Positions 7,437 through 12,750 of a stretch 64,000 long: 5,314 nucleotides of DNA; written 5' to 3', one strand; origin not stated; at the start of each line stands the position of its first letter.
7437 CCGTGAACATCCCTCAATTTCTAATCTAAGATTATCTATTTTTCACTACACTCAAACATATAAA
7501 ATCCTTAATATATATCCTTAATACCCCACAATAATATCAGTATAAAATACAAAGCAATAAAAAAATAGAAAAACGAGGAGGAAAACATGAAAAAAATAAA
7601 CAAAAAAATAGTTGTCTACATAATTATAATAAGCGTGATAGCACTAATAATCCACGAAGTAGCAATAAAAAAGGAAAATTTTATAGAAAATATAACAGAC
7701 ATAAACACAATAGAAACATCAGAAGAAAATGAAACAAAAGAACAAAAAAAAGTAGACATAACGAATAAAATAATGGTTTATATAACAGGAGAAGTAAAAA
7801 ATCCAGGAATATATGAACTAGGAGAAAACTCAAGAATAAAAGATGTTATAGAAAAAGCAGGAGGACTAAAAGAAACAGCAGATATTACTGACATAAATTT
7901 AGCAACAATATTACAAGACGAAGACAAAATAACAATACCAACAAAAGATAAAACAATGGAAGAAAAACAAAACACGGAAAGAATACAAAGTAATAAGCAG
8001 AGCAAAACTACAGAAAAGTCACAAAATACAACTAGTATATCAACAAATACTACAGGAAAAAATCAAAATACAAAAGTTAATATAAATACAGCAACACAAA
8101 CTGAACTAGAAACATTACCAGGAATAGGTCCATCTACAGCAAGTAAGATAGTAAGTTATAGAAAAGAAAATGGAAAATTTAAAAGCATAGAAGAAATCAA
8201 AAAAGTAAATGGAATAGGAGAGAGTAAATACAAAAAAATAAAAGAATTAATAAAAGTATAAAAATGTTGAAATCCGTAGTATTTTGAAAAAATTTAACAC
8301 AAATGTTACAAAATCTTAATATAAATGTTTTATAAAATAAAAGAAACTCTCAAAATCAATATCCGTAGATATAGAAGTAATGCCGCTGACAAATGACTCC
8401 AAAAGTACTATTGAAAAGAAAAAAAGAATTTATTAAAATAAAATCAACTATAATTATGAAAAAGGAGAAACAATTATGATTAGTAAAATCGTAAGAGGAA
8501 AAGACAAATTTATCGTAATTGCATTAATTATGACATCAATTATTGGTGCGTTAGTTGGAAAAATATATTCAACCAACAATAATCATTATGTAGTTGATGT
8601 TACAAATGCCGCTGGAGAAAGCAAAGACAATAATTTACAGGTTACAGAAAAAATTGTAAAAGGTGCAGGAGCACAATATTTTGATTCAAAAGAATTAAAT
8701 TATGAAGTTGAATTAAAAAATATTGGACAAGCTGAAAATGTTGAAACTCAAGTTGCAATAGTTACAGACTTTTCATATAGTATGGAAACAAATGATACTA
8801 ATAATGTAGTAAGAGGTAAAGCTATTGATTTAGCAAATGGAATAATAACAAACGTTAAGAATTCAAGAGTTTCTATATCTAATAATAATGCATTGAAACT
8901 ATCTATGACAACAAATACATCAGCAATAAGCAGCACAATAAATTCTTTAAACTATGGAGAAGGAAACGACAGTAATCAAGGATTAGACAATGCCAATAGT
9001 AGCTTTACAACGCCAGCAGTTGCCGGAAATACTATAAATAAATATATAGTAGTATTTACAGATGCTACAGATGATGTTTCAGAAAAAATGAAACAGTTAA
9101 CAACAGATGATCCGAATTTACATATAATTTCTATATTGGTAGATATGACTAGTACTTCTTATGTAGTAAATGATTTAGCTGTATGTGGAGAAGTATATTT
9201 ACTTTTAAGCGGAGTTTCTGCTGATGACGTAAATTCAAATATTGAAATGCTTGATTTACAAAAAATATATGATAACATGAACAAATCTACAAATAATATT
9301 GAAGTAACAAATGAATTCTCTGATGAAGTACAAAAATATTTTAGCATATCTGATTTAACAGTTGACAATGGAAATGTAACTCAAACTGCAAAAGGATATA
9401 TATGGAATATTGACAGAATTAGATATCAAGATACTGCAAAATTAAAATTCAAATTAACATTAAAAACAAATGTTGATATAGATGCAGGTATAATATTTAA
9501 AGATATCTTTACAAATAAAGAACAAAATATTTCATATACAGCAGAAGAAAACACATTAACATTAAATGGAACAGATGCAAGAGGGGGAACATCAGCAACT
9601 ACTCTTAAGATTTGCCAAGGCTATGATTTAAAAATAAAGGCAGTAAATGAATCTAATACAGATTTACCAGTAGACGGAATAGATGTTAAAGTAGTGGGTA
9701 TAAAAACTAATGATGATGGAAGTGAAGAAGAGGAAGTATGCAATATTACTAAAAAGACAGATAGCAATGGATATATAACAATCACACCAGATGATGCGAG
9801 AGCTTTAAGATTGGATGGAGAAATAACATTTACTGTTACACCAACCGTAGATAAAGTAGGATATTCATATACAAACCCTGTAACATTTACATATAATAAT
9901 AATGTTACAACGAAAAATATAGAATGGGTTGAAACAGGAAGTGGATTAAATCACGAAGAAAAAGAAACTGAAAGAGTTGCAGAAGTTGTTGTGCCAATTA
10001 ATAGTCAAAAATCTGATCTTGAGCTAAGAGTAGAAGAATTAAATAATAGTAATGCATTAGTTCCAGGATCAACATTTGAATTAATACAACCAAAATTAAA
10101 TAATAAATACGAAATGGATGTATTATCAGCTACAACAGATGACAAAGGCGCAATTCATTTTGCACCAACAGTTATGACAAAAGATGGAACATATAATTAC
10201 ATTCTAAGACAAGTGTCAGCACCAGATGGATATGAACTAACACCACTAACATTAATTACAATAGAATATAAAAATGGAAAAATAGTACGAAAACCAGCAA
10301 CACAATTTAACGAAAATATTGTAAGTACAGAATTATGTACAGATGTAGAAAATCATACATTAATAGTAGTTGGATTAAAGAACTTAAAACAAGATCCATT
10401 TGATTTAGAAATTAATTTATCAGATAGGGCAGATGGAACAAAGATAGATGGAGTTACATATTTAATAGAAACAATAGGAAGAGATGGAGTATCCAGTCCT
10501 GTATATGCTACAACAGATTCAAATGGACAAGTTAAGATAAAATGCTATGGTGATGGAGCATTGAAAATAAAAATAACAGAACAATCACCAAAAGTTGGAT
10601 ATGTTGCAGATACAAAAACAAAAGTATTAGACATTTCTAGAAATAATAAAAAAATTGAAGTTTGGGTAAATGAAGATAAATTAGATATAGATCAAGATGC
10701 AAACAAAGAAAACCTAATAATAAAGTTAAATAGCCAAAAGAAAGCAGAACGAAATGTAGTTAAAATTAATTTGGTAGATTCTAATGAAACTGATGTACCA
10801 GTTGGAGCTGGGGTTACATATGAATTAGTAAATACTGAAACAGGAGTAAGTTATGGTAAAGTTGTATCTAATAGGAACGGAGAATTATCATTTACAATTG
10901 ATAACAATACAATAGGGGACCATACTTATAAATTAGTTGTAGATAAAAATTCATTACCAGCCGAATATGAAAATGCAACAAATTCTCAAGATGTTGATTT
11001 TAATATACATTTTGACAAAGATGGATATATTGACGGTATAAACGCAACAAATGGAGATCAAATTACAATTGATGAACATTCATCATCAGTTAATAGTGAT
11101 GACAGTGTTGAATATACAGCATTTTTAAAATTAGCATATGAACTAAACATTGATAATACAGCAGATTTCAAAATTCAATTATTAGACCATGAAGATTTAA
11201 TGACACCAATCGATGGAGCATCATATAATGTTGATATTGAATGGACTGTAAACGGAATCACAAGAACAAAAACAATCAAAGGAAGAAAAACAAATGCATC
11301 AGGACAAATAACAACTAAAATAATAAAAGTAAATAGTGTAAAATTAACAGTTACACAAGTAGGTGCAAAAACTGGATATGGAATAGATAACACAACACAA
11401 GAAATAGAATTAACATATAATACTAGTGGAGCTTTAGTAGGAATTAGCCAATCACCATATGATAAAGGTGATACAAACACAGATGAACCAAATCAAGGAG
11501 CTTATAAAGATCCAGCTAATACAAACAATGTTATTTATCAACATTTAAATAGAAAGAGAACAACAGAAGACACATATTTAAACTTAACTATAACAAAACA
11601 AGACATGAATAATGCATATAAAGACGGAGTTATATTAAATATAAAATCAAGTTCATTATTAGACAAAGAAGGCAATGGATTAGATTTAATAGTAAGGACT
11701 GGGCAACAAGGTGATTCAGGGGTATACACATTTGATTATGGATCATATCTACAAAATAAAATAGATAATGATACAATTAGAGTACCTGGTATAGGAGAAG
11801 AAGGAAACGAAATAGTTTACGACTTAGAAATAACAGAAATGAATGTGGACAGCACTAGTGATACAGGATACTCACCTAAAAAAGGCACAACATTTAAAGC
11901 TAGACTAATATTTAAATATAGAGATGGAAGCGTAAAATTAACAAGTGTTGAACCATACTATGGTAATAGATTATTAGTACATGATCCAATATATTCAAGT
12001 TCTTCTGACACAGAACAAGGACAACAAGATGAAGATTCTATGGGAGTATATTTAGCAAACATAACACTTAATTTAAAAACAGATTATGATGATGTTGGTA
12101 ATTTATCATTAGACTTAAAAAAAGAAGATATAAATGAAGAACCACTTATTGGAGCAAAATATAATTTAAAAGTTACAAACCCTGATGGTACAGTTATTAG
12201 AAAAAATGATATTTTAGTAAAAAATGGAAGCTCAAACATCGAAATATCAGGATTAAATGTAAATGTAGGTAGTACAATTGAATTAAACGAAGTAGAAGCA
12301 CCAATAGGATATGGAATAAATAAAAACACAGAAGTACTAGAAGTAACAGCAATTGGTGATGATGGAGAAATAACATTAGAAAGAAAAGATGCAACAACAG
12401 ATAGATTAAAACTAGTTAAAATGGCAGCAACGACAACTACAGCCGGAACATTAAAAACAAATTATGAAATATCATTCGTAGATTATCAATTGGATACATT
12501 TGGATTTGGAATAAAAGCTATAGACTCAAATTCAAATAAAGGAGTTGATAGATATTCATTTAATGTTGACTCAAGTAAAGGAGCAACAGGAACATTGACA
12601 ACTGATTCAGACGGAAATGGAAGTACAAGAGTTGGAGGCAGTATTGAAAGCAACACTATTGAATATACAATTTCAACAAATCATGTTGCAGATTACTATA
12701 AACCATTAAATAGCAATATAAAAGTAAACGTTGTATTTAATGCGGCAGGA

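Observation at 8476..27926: Non-cellulolytic cohesin-dockerin surface-assembly cluster built around giant adhesins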

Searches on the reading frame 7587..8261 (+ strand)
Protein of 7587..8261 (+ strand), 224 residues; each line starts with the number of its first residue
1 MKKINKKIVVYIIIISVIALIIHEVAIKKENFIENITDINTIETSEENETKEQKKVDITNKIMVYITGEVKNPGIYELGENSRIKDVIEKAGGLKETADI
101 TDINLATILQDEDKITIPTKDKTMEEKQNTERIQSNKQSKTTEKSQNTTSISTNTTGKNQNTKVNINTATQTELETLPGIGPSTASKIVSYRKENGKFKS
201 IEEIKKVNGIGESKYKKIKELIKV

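Call 8: search_protein_families(library=pfam, proteins=[window:7587-8261:+], max_evalue=0.001)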
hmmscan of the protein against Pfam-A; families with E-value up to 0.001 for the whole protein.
window:7587-8261:+ (224 aa): 8 families
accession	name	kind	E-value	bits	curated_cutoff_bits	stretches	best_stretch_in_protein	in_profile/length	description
PF12836.13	HHH_3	-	9.4e-24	83.7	27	1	161-222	3-64/65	Helix-hairpin-helix motif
PF10531.15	SLBB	-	6.7e-16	58.3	27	1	63-117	1-54/55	SLBB domain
PF00633.29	HHH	-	8.1e-15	54.2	24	1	164-191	3-30/30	Helix-hairpin-helix motif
PF22461.2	SLBB_2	-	1.8e-08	34.8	27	1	64-106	3-47/79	SLBB domain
PF14520.12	HHH_5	-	6.4e-07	30.2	27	1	173-220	3-53/57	Helix-hairpin-helix domain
PF14716.13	HHH_8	-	1.3e-05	25.9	30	0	169-191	45-67/73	Helix-hairpin-helix domain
PF03934.19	T2SSK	-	1.6e-05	25.6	24.2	1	164-212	1-49/63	Type II secretion system (T2SS), protein K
PF12826.13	HHH_2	-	0.00081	19.9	27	0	165-195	28-58/64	Helix-hairpin-helix motif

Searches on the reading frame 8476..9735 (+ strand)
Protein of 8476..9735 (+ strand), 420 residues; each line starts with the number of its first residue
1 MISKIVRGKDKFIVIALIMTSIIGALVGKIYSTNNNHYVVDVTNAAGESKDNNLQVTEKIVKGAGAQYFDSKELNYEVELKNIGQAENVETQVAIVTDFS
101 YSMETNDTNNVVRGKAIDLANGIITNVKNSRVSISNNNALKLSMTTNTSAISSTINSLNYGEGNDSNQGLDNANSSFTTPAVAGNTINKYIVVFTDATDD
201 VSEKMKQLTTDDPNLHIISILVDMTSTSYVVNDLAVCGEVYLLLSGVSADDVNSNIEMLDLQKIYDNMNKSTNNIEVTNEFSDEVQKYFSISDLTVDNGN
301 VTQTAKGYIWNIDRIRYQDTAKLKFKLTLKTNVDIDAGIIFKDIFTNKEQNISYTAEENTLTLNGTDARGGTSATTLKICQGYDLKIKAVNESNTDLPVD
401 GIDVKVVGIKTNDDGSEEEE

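Call 43: search_solved_structures(query=window:8476-9735:+, max_evalue=1, show_alignments=1)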
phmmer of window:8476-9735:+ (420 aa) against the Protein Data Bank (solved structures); distinct sequences matched with E-value up to 1: 0.

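Call 44: search_protein_families(library=pfam, proteins=[window:8476-9735:+], max_evalue=1)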
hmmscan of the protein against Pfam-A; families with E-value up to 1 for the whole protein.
window:8476-9735:+ (420 aa): 1 family
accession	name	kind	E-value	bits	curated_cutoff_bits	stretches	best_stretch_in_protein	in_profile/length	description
PF13519.12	VWA_2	-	1.1e-05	26.4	27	1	93-197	1-106/107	von Willebrand factor type A domain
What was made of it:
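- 8752..9066 (+): P1 VWA domain (residues 93-197) with DxSxS MIDAS-like motif. Pfam VWA_2 scores 26.4 bits against a cutoff of 27 (call 44).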

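Call 83: find_homologous_proteins(query=window:8476-9735:+, max_evalue=0.001)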
Query window:8476-9735:+ (420 aa): 10 proteins with E <= 0.001 among 6444 candidates.
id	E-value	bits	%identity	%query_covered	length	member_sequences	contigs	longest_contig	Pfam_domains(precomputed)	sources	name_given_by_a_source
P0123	2.0e-144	499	68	83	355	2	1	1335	PF13519.13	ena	-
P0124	9.1e-135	468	59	96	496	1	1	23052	PF13519.13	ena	-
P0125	3.1e-127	443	56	96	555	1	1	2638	PF00404.25,PF13519.13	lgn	-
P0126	3.2e-126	440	56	95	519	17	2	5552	PF00092.35,PF13519.13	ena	-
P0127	1.5e-118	414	56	90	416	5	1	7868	PF13519.13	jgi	-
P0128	3.2e-102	361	61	68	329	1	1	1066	PF13519.13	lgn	-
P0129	3.7e-84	301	50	75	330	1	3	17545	PF13519.13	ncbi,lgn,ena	-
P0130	1.7e-68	250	62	52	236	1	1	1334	PF00092.35,PF13519.13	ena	-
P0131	8.2e-55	205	52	49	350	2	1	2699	PF09479.17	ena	-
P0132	4.7e-46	176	54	43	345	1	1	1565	PF13519.13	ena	-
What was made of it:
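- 8752..9066 (+): Orthologue fragments carry PF13519/PF00092 (call 83).
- On VWA domain with MIDAS: Orthologue fragments pass (call 83).
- Checked: Fragments of orthologues carry PF13519 and PF00092 (call 83).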

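Call 85: search_solved_structures(query=A7, max_evalue=1, show_alignments=1)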
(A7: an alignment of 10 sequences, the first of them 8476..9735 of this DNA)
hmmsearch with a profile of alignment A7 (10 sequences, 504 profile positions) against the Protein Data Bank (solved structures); distinct sequences matched with E-value up to 1: 12.
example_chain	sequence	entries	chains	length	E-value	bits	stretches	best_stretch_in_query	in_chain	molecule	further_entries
9vlg_A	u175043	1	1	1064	0.14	14.2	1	146-220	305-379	Isoform 2 of Voltage-dependent calcium channel subunit alpha-2/delta-1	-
8hlp_F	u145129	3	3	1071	0.14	14.2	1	146-220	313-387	Voltage-dependent calcium channel subunit alpha-2/delta-1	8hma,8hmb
7xlq_D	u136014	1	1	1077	0.14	14.2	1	146-220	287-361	Voltage-dependent calcium channel subunit alpha-2/delta-1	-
8if3_A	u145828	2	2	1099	0.15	14.1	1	146-220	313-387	Voltage-dependent calcium channel subunit alpha-2/delta-1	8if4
7mix_D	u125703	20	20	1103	0.15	14.1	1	146-220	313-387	Voltage-dependent calcium channel subunit alpha-2/delta-1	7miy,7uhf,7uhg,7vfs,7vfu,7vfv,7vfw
8x90_B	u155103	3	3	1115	0.15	14.1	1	146-220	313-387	Voltage-dependent calcium channel subunit alpha-2/delta-1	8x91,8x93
1qc5_B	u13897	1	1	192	0.16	14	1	168-221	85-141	PROTEIN (ALPHA1 BETA1 INTEGRIN)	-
2m32_A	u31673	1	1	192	0.16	14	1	168-221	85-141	Integrin alpha-1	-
5hgj_A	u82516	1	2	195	0.17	14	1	168-221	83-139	Integrin alpha-1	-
1mhp_A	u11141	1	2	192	0.22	13.5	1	167-221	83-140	integrin alpha 1, (RESIDUES 169-360)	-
2b2x_A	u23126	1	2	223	0.3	13.1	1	167-221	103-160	Integrin alpha-1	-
1ck4_A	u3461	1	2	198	0.32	13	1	168-221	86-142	INTEGRIN ALPHA-1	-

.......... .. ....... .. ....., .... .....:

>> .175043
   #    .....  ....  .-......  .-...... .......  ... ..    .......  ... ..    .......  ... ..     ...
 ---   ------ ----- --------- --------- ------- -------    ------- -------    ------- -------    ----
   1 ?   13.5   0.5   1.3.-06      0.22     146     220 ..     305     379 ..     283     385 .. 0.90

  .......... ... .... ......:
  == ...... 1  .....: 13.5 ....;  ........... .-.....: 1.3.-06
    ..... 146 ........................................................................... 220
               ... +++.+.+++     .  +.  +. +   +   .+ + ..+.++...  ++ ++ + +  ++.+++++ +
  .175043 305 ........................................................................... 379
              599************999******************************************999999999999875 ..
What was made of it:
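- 8752..9066 (+): PDB profile hits are weak (E about 0.14) but all are VWA or I-domains (call 85).
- Tried and rejected: For VWA the profile gave only weak hits (call 85).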

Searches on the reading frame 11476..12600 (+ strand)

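Call 44: search_protein_families(library=pfam, proteins=[window:11476-12600:+], max_evalue=1)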
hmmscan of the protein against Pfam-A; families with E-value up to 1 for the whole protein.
window:11476-12600:+ (375 aa): 2 families
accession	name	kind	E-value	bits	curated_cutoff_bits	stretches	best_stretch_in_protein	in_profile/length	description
PF17802.7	SpaA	-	1.9e-06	28.4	23.1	1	211-302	2-88/91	Prealbumin-like fold domain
PF24268.1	NttC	-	0.016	15.9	27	1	194-243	79-129/130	T2SS substrate NttC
